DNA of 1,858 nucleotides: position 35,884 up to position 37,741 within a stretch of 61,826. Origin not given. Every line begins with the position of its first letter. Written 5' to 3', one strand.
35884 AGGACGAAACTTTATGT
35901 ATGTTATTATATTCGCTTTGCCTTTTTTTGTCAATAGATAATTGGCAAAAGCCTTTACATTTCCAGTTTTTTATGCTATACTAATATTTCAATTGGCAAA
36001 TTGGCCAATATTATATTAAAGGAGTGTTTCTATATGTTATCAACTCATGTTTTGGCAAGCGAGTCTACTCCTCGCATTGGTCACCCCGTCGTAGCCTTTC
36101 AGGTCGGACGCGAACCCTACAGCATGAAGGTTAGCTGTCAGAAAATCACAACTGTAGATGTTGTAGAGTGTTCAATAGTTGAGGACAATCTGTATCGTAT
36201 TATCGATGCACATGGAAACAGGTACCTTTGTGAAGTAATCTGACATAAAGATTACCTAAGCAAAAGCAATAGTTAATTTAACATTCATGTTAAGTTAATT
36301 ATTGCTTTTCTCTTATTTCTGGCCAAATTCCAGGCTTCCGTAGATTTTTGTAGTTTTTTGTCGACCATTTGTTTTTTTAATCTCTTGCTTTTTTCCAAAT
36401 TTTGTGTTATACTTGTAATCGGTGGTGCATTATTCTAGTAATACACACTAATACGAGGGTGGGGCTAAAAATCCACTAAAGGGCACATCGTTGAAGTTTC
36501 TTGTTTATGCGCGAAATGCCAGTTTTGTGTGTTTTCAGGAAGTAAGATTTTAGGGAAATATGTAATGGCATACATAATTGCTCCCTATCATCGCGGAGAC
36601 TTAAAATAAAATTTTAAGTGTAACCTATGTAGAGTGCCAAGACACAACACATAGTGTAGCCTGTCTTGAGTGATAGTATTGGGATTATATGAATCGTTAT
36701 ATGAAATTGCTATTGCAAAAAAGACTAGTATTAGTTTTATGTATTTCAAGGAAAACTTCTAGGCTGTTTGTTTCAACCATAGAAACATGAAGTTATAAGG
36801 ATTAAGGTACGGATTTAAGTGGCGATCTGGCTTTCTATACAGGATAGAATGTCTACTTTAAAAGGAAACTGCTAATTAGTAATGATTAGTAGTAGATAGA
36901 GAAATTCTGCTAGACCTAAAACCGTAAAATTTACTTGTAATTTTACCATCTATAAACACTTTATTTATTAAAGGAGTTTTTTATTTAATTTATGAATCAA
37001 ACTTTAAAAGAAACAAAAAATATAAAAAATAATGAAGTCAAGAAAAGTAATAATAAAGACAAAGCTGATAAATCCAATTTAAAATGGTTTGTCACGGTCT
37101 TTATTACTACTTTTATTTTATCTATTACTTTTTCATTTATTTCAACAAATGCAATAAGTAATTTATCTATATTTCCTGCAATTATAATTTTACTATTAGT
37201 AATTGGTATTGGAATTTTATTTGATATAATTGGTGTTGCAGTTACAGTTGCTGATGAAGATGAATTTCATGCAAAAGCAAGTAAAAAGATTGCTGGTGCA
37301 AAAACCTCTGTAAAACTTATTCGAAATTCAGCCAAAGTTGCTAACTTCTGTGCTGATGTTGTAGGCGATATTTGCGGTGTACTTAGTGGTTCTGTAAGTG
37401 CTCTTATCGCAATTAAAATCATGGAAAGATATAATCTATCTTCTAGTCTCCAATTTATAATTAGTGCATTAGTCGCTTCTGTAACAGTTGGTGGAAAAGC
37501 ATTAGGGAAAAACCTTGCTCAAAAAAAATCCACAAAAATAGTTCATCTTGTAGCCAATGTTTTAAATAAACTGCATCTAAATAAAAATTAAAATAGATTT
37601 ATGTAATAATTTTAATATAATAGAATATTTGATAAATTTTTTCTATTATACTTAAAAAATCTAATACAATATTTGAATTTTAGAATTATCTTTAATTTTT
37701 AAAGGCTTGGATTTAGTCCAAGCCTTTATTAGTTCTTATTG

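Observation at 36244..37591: ORF-free, promoter-bearing, hairpin-dense ~0.53-kb region feeding into a 4-TM membrane protein gene: candidate large ncRNA-protein (OLE/OapA-like) locus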

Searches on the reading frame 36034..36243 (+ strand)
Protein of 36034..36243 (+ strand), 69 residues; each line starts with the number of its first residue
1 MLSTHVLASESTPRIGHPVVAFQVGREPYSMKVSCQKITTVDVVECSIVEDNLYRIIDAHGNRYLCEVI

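Call 5: search_protein_families(library=pfam, proteins=[window:36034-36243:+], max_evalue=0.1)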
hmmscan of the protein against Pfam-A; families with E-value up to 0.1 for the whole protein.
window:36034-36243:+ (69 aa): 0 families

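Call 6: search_protein_families(library=ncbifam, proteins=[window:36034-36243:+], max_evalue=0.1)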
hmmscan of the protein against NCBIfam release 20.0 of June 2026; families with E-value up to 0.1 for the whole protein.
window:36034-36243:+ (69 aa): 0 families

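Call 12: search_solved_structures(query=window:36034-36243:+, max_evalue=10, show_alignments=2)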
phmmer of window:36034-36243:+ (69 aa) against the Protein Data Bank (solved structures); distinct sequences matched with E-value up to 10: 0.

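Call 23: find_homologous_proteins(query=window:36034-36243:+, max_evalue=0.01)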
Query window:36034-36243:+ (69 aa): 2 proteins with E <= 0.01 among 2 candidates.
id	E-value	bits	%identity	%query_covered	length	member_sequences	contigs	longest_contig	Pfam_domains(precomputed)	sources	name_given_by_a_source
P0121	4.1e-38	145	99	100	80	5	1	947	-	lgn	-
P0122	1.4e-32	128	89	100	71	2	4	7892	-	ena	-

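Call 63: predict_structure(alignment_id=A4)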
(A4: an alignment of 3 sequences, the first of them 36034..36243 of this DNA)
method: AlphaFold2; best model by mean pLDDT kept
length: 69 residues; sequences in the alignment: 3
mean_pLDDT: 58.9   pTM: 0.49
mean pLDDT of the five models: 58.9, 57.6, 56.6, 48.9, 46.6
residues with pLDDT >= 90: 0; 70-90: 17; 50-70: 34; < 50: 18
segments of 3 or more residues with pLDDT < 50: 1-3, 23-37
pLDDT, mean of each block of 10 residues (from residue 1): 50 64 43 44 72 73 66
secondary structure, 60 per line:
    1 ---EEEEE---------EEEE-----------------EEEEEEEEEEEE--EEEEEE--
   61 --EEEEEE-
elements in order: E4-8 E18-21 E39-50 E53-58 E63-68

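Call 65: fold_search(model_id=the predicted structure, library=pdb)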
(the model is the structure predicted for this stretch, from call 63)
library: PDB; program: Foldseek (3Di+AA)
matches with E <= 10: 860; with E <= 0.001: 0
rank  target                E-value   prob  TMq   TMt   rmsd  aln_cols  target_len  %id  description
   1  7r39_A                1.3e-01  0.98  0.35  0.06   0.8        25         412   28  Crystal structure of S-adenosyl-L-homocysteine hydrolase from Sulfolobus acidocaldarius in complex with adenosine (released 2023-02-15)
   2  5axa_C                1.5e-01  0.98  0.35  0.06   0.7        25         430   20  Crystal structure of mouse SAHH complexed with adenosine (released 2016-07-27)
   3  1d4f_A                1.9e-01  0.98  0.35  0.06   0.6        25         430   20  CRYSTAL STRUCTURE OF RECOMBINANT RAT-LIVER D244E MUTANT S-ADENOSYLHOMOCYSTEINE HYDROLASE (released 2001-01-17)
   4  3h9u_C                2.1e-01  0.97  0.35  0.06   0.7        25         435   20  S-adenosyl homocysteine hydrolase (SAHH) from Trypanosoma brucei (released 2009-09-29)
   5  4pfj_B                2.1e-01  0.97  0.35  0.06   0.7        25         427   20  The structure of bi-acetylated SAHH (released 2014-10-01)
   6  4pgf_B                2.1e-01  0.97  0.35  0.06   0.7        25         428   20  The structure of mono-acetylated SAHH (released 2014-10-01)
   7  5w4b_A                2.2e-01  0.97  0.35  0.06   0.7        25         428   20  The crystal structure of human S-adenosylhomocysteine hydrolase (AHCY) bound to benzothiazole inhibitor (released 2017-06-28)
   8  1a7a_B                2.2e-01  0.97  0.35  0.06   0.6        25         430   20  STRUCTURE OF HUMAN PLACENTAL S-ADENOSYLHOMOCYSTEINE HYDROLASE: DETERMINATION OF A 30 SELENIUM ATOM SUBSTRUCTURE FROM D (released 1999-04-20)
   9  1a7a_A                2.2e-01  0.97  0.35  0.06   0.6        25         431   20  STRUCTURE OF HUMAN PLACENTAL S-ADENOSYLHOMOCYSTEINE HYDROLASE: DETERMINATION OF A 30 SELENIUM ATOM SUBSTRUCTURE FROM D (released 1999-04-20)
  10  1b3r_A                2.2e-01  0.96  0.35  0.06   0.7        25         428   20  RAT LIVER S-ADENOSYLHOMOCYSTEIN HYDROLASE (released 1998-12-23)
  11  1k0u_A                2.3e-01  0.97  0.35  0.06   0.6        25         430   20  Inhibition of S-adenosylhomocysteine Hydrolase by "acyclic sugar" Adenosine Analogue D-eritadenine (released 2001-10-17)
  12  1li4                  2.3e-01  0.97  0.35  0.06   0.6        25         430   20  Human S-adenosylhomocysteine hydrolase complexed with neplanocin (released 2003-05-20)
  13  9pdh_D                2.5e-01  0.96  0.35  0.06   0.7        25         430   16  X-ray structure of WT Drosophila Ahcy bound to NAD and adenosine at 2.50 A (released 2025-09-17)
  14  3h9u_D                2.5e-01  0.96  0.35  0.06   0.7        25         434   20  S-adenosyl homocysteine hydrolase (SAHH) from Trypanosoma brucei (released 2009-09-29)
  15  4yvf_A                2.7e-01  0.96  0.35  0.06   0.6        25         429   20  Structure of S-adenosyl-L-homocysteine hydrolase (released 2015-11-25)
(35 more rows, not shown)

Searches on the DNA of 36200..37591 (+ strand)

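Call 4: search_rna_families(source=window, start=36200, end=37100, threshold=evalue, max_evalue=1, show_alignments=1)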
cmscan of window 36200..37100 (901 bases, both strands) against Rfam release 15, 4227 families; matches with E-value up to 1: 1.
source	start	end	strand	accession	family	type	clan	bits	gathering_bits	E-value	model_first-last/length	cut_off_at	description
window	36406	36965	+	RF01071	OLE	Gene;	-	334.3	50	2.2e-96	1-616/616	no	Ornate Large Extremophilic RNA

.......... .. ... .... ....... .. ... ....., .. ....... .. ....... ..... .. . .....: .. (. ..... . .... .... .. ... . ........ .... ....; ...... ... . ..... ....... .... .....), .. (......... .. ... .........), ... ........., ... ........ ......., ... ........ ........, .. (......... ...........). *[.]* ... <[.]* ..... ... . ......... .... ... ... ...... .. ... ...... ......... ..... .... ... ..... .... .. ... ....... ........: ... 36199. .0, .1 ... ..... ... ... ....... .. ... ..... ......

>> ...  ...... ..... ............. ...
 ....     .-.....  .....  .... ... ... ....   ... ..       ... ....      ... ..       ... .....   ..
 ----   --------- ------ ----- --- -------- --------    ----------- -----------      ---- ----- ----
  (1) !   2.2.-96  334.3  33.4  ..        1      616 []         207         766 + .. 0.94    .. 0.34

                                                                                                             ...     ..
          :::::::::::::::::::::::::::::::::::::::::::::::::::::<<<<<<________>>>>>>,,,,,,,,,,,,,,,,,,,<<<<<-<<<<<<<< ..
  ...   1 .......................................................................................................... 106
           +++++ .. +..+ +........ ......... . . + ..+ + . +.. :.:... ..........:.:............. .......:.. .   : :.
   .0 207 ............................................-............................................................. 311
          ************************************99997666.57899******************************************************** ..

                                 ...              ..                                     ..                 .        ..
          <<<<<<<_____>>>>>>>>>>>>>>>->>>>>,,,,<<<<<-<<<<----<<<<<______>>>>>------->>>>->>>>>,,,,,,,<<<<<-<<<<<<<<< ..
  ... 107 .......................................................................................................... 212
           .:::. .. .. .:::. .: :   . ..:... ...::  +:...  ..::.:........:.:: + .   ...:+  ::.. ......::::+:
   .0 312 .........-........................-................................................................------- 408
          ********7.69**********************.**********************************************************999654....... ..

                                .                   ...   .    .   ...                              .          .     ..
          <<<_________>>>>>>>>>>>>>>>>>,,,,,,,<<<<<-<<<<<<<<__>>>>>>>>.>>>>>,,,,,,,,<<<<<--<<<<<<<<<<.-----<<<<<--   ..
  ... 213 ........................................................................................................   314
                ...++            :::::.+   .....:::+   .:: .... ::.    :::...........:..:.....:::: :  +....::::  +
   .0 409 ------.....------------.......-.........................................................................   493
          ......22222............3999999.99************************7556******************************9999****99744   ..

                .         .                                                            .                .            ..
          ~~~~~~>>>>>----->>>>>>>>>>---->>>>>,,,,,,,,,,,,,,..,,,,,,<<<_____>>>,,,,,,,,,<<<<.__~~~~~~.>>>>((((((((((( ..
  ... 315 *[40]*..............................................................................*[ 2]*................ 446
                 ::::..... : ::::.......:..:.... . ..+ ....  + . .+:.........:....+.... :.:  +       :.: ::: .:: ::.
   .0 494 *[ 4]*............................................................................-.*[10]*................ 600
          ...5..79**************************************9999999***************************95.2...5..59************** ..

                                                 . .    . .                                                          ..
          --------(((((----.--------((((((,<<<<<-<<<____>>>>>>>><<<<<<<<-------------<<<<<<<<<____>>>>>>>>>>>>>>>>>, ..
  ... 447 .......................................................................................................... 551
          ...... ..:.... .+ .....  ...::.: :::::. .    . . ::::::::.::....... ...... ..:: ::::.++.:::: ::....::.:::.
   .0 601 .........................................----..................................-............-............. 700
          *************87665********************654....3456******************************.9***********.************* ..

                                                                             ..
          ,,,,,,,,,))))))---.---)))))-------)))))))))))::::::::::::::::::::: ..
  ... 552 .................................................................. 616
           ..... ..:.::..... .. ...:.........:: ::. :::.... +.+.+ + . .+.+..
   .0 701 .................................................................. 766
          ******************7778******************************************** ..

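Call 26: search_rna_families(sources=[L003, L004, L005, L006, L007, L002], threshold=gathering)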
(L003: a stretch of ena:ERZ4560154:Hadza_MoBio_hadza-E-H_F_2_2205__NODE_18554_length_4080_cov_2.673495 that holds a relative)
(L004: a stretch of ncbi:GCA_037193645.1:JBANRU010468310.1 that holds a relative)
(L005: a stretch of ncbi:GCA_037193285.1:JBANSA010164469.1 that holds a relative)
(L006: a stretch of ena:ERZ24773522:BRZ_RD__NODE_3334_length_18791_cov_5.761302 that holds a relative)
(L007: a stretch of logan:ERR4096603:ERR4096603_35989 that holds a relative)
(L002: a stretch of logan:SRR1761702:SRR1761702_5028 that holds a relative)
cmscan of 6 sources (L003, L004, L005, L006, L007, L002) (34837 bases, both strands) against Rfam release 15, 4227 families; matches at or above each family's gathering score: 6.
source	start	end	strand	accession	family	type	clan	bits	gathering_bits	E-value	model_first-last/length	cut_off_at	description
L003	1270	1829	+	RF01071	OLE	Gene;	-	334.3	50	8.6e-95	1-616/616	no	Ornate Large Extremophilic RNA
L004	5415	5971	+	RF01071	OLE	Gene;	-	329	50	3.2e-93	1-616/616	no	Ornate Large Extremophilic RNA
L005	3096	3652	+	RF01071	OLE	Gene;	-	329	50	3.2e-93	1-616/616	no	Ornate Large Extremophilic RNA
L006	4938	5490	+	RF01071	OLE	Gene;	-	324.9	50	5.3e-92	1-616/616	no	Ornate Large Extremophilic RNA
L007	1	503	+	RF01071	OLE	Gene;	-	297.7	50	5.9e-84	52-616/616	5'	Ornate Large Extremophilic RNA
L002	1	489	+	RF01071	OLE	Gene;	-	274.4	50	5.1e-77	73-616/616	5'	Ornate Large Extremophilic RNA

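Call 55: search_rna_families(sources=[L037, L038, L016, L026], threshold=gathering)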
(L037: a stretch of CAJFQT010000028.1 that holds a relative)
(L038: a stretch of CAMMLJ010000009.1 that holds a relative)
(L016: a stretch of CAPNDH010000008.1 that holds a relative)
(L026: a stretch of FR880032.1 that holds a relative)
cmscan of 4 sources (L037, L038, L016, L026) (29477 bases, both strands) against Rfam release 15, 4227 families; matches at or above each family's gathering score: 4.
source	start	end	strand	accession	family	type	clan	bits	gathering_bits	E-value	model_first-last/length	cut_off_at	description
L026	3287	3836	+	RF01071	OLE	Gene;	-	325.1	50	3.9e-92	1-616/616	no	Ornate Large Extremophilic RNA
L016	3076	3735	+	RF01071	OLE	Gene;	-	307.3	50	7.3e-87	1-616/616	no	Ornate Large Extremophilic RNA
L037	3289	3663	+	RF01071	OLE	Gene;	-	183.4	50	4.1e-50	1-616/616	no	Ornate Large Extremophilic RNA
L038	3706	3862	+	RF01071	OLE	Gene;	-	100.2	50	2.1e-25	436-595/616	no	Ornate Large Extremophilic RNA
